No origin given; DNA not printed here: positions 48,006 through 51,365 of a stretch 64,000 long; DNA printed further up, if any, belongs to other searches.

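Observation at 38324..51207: Apparently perfect 2,842-bp direct repeat confined to the mature coding region of LSP-C and LSP-D, flanking a 7.2-kb four-gene cassette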

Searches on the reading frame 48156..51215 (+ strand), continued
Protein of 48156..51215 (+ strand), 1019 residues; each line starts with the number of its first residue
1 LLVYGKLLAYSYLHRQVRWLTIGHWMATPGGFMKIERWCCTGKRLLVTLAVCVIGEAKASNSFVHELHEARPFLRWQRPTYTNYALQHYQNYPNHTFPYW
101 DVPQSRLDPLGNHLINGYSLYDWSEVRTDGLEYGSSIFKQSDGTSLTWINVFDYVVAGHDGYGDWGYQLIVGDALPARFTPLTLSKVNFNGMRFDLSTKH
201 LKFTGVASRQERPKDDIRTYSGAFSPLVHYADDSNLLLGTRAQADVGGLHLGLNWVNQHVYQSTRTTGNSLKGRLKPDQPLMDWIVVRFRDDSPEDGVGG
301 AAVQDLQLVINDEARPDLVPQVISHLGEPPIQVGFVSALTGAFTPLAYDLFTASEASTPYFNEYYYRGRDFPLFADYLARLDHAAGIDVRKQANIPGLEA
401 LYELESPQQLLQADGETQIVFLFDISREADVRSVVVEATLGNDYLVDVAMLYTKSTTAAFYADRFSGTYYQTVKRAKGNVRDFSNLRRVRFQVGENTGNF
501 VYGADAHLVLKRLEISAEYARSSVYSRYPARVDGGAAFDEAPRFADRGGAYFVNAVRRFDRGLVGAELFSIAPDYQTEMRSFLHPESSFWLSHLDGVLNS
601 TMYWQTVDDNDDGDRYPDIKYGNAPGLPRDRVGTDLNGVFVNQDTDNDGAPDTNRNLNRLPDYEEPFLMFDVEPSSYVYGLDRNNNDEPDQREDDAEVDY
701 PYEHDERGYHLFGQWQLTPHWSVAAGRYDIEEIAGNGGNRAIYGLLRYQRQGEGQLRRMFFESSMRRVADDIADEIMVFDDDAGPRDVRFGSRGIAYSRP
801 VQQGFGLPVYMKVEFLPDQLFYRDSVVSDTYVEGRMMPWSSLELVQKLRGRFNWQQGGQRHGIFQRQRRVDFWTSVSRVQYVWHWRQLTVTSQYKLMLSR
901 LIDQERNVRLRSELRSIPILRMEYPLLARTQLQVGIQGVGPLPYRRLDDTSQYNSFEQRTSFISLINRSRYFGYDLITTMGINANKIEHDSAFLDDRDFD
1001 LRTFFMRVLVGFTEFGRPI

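Call 42: fold_search(model_id=the predicted structure, library=pdb)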
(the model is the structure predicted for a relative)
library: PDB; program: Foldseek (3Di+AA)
matches with E <= 10: 782; with E <= 0.001: 15
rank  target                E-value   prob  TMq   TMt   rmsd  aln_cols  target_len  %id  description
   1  6r2q_B                8.0e-08  1.00  0.23  0.33  19.5       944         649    6  Structure of the Mtr complex (released 2020-04-22)
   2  8ae1_A                9.2e-08  1.00  0.20  0.20  21.7      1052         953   10  Structure of trimeric SlpA outer membrane protein (released 2022-11-30)
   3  8agd_A                2.6e-06  1.00  0.18  0.17  22.3       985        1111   10  Full SDBC and SOD assembly (released 2023-04-12)
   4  7zgx_A                3.0e-06  1.00  0.20  0.21  20.5       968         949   11  S-layer Deinoxanthin Binding Complex, C1 symmetry (released 2022-07-13)
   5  9a39_MODEL_1_A        1.1e-05  0.91  0.12  0.15  30.1      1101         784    6  Model of E. coli LptD by in-cell photo-crosslinking MS and deep learning (released 2023-02-24)
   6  8p97_A                2.4e-05  1.00  0.20  0.29  23.0       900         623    8  BtuB3G3 bound to cyanocobalamin with disordered EL8 (released 2023-08-16)
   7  8h1r_D                8.2e-05  0.63  0.12  0.14  26.9      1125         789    6  Crystal structure of LptDE-YifL complex (released 2023-10-25)
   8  2iwv_A                8.6e-05  1.00  0.15  0.39  13.1       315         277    9  Structure of the monomeric outer membrane porin OmpG in the open and closed conformation (released 2006-08-14)
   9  8gl6_A                3.3e-04  0.97  0.24  0.12  27.1      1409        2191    6  The Type 9 Secretion System in vitro assembled, RemA-CTD substrate bound complex (released 2024-01-31)
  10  8gl8_A                3.7e-04  0.99  0.25  0.12  27.5      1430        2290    6  The Type 9 Secretion System Extended Translocon - SprA-PorV-PPI-RemZ-SkpA-SprE complex (released 2024-01-31)
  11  8p98_A                4.1e-04  0.99  0.18  0.27  22.1       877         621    8  BtuB3G3 bound to cyanocobalamin with ordered EL8 (released 2023-08-16)
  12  5iv9_A                4.5e-04  0.60  0.12  0.15  29.6      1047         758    6  The LPS Transporter LptDE from Klebsiella pneumoniae, full-length (released 2016-05-18)
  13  6bpm_A                6.1e-04  0.87  0.16  0.20  23.5       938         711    7  The crystal structure of the Ferric-Catecholate import receptor Fiu from K12 E. coli: Closed form (C21) (released 2018-11-28)
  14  2f1c                  7.4e-04  1.00  0.12  0.35  14.6       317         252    9  Crystal structure of the monomeric porin OmpG (released 2006-06-27)
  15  2wvp                  9.0e-04  1.00  0.13  0.37  13.5       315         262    9  Synthetically modified OmpG (released 2010-07-14)
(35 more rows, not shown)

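Call 43: find_related_loci(query=P0121, collection=metagenome_contigs, flank=10000)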
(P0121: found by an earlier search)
Query P0121 (987 aa) in metagenome_contigs; peptide patterns used: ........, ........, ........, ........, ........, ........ (x = any residue, [..] = any of these).
23 stretches matched a pattern, but none encodes a relative of the query by tblastn (E <= 1e-3).

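Call 49: search_solved_structures(query=A1, max_evalue=1)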
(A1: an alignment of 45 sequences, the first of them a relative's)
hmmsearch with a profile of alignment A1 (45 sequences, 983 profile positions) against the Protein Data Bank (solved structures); distinct sequences matched with E-value up to 1: 0.

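Call 57: find_encoding_contigs(protein=P0002, flank=10000, max_places=3)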
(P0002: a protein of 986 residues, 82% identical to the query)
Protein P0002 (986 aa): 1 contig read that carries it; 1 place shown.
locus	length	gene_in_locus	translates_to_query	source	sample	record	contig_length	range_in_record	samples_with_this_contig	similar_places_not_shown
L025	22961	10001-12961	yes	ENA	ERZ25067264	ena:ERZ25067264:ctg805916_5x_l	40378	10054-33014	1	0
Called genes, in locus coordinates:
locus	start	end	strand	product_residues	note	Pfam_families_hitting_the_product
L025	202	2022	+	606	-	-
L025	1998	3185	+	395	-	-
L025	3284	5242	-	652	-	PF18962:Por_Secre_tail, PF13860:FlgD_ig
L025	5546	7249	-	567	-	PF01839:FG-GAP (faint), PF13517:FG-GAP_3, PF07593:UnbV_ASPIC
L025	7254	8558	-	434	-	PF13432:TPR_16 (weak), PF14559:TPR_19 (weak), PF13432:TPR_16, PF14559:TPR_19 (weak), PF13371:TPR_9 (weak), PF14559:TPR_19, PF13432:TPR_16, PF13414:TPR_11 (weak), +14 more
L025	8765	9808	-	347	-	PF13088:BNR_2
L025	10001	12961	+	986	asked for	-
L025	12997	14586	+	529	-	-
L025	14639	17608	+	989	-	PF21620:SlpA_C (faint)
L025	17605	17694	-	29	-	-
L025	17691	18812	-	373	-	PF02012:BNR (faint), PF13088:BNR_2 (weak)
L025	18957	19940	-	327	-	PF04116:FA_hydroxylase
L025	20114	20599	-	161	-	PF05721:PhyH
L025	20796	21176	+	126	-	-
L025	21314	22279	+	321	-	PF00542:Ribosomal_L12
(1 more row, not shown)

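Call 58: find_encoding_contigs(protein=P0007, flank=10000, max_places=3)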
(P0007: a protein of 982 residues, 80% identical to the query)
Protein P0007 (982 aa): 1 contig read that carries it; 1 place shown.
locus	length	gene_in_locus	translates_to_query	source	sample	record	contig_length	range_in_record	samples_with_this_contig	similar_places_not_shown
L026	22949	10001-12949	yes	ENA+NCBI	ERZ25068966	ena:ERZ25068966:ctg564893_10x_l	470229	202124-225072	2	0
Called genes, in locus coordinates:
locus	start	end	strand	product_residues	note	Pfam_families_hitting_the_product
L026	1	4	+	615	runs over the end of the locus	PF01839:FG-GAP (faint), PF13517:FG-GAP_3, PF07593:UnbV_ASPIC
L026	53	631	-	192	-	-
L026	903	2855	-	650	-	PF18962:Por_Secre_tail (weak), PF13860:FlgD_ig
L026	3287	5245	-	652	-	PF18962:Por_Secre_tail (weak), PF13860:FlgD_ig (weak)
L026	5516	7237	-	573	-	PF13517:FG-GAP_3, PF07593:UnbV_ASPIC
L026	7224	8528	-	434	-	PF12895:ANAPC3 (faint), PF13174:TPR_6 (faint), PF13428:TPR_14 (faint), PF13431:TPR_17 (faint), PF13432:TPR_16 (weak), PF14559:TPR_19 (weak), PF13371:TPR_9 (weak), PF14559:TPR_19, +10 more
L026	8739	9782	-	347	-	PF13088:BNR_2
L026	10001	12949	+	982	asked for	-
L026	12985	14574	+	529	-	-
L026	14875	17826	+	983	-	PF21620:SlpA_C (faint)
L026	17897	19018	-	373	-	PF02012:BNR (faint), PF13088:BNR_2 (weak)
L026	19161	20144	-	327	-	PF04116:FA_hydroxylase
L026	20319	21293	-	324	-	PF05721:PhyH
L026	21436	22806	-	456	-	PF12679:ABC2_membrane_2, PF12698:ABC2_membrane_3, PF12040:DUF3526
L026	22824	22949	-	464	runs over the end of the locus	PF12679:ABC2_membrane_2, PF12698:ABC2_membrane_3 (weak), PF12040:DUF3526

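Call 76: search_protein_representatives(alignment_id=A1)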
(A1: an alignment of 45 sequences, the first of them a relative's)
Query: 45 sequences, 983 profile positions. Proteins with E-value up to 0.001 (for the whole library): 765; up to 1e-10: 518; up to 1e-30: 240. The best 150 are listed.
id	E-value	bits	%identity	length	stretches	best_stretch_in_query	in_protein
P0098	0.0e+00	1482.6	-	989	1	14-981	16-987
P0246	0.0e+00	1227.2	-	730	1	256-982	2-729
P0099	0.0e+00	1187.9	-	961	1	14-717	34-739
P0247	0.0e+00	1171.3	-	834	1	12-751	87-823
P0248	0.0e+00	1035.9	-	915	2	569-983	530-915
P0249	4.6e-283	957.9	-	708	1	16-642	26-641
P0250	1.7e-247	840.2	-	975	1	17-976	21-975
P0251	2.1e-227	773.6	-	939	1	35-976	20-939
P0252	1.1e-220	751.4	-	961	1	21-976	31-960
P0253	4.3e-219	746.2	-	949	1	21-976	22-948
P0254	2.0e-214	730.7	-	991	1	21-977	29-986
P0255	7.4e-211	718.9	-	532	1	155-716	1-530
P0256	3.6e-200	683.5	-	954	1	37-975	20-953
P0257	9.2e-198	675.5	-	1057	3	362-978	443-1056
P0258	1.5e-184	631.8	-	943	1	37-978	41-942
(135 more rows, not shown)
